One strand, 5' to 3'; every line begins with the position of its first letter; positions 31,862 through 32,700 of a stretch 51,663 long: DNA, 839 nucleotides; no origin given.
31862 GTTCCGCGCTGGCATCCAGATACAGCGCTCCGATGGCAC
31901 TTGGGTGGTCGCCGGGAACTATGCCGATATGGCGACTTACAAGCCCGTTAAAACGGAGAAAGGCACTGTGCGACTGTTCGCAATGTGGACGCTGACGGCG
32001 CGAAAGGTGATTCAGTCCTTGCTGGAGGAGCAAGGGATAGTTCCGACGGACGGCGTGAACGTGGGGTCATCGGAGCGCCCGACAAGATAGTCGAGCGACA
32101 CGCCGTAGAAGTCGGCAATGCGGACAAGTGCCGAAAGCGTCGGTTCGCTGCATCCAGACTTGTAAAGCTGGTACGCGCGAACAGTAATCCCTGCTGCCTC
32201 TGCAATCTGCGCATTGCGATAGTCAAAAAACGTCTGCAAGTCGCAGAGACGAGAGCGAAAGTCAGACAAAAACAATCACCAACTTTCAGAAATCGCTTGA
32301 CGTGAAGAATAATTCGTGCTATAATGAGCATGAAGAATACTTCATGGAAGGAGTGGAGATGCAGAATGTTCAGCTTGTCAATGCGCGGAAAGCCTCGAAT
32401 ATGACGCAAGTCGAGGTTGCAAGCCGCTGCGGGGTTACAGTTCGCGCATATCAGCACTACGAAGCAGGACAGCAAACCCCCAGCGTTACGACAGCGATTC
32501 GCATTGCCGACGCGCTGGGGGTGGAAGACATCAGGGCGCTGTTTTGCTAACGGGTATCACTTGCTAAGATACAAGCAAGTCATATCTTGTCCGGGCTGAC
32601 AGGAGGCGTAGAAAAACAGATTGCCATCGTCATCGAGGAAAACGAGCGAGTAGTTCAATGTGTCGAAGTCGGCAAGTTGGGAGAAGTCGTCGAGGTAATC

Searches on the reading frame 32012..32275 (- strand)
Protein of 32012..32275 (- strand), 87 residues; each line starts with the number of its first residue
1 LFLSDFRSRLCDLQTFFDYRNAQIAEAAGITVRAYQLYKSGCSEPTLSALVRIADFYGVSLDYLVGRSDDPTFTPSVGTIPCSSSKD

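Call 12: search_protein_families(library=pfam, proteins=[window:32012-32275:-], max_evalue=0.01)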
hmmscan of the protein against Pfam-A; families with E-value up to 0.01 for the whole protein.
window:32012-32275:- (87 aa): 2 families
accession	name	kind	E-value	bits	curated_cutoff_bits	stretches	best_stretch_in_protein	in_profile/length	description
PF01381.28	HTH_3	-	3.2e-08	33.9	23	1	22-64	13-55/55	Helix-turn-helix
PF13560.12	HTH_31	-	0.0045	17.7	27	1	21-61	17-58/64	Helix-turn-helix domain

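Call 13: search_protein_families(library=phrogs, proteins=[window:32012-32275:-], max_evalue=0.01)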
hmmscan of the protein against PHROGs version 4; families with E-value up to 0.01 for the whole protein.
window:32012-32275:- (87 aa): 7 families
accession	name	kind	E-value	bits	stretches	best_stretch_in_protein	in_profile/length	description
phrog_8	-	transcription regulation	7e-13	49.7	1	22-74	93-145/346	transcriptional regulator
phrog_3037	-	transcription regulation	6.5e-06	27.1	1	16-68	26-78/189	transcriptional repressor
phrog_27290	-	unknown function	0.00014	21.7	1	27-79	371-423/517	-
phrog_4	-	transcription regulation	0.00043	20.4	1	22-73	151-200/400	transcriptional repressor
phrog_2439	-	transcription regulation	0.00061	19.8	1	10-70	12-71/367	transcriptional regulator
phrog_7241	-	transcription regulation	0.00096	20.2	1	22-65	78-121/122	transcriptional regulator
phrog_1994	-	DNA, RNA and nucleotide metabolism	0.0069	17.3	1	9-75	3-69/170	DNA binding protein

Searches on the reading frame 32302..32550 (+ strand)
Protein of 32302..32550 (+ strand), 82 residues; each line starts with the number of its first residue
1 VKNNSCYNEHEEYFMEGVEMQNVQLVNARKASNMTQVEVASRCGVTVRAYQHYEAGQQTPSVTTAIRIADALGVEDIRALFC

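Call 12: search_protein_families(library=pfam, proteins=[window:32302-32550:+], max_evalue=0.01)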
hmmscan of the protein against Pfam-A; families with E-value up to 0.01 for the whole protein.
window:32302-32550:+ (82 aa): 4 families
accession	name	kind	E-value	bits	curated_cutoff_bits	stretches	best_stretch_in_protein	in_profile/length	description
PF01381.28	HTH_3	-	3.6e-15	56.2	23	1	28-75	4-51/55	Helix-turn-helix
PF13560.12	HTH_31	-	6.2e-11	42.9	27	1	27-76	8-58/64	Helix-turn-helix domain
PF12844.13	HTH_19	-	2.8e-05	24.3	30.2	1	27-75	6-54/64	Helix-turn-helix domain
PF15731.11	MqsA_antitoxin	-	0.00015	22.3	30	1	16-64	65-113/131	Antitoxin component of bacterial toxin-antitoxin system, MqsA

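Call 13: search_protein_families(library=phrogs, proteins=[window:32302-32550:+], max_evalue=0.01)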
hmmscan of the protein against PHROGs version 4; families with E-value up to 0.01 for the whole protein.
window:32302-32550:+ (82 aa): 19 families
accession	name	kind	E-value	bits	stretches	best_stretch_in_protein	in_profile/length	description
phrog_8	-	transcription regulation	3.8e-11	44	1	25-74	81-130/346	transcriptional regulator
phrog_3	-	transcription regulation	1.5e-10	42.4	1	15-75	83-141/430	transcriptional repressor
phrog_1373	-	transcription regulation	2e-09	38.6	1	23-75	66-118/166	transcriptional regulator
phrog_7241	-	transcription regulation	3e-08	34.8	1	28-76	69-117/122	transcriptional regulator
phrog_4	-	transcription regulation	1.9e-07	31.5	1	20-74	130-186/400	transcriptional repressor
phrog_5823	-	transcription regulation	3e-07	30.9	1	25-81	11-67/404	transcriptional regulator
phrog_2439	-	transcription regulation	6.8e-07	29.5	1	19-75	6-62/367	transcriptional regulator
phrog_2328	-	transcription regulation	1e-06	29.6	1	25-74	20-69/128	transcriptional repressor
phrog_2967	-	transcription regulation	9.9e-06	26.2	1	22-75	12-65/225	transcriptional regulator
phrog_2104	-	unknown function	1.3e-05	26.4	1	16-65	35-84/103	-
phrog_4836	-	transcription regulation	1.5e-05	25.6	1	23-75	78-130/194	CII-like regulator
phrog_6962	-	unknown function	4.8e-05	24.6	1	28-68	9-49/73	-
phrog_29047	-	unknown function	8.3e-05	23.6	1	24-75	95-146/159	-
phrog_4441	-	DNA, RNA and nucleotide metabolism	0.0004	21.6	1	37-81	22-66/98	HTH DNA binding protein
phrog_25914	-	DNA, RNA and nucleotide metabolism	0.00042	21.4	1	8-76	12-83/96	HTH DNA binding protein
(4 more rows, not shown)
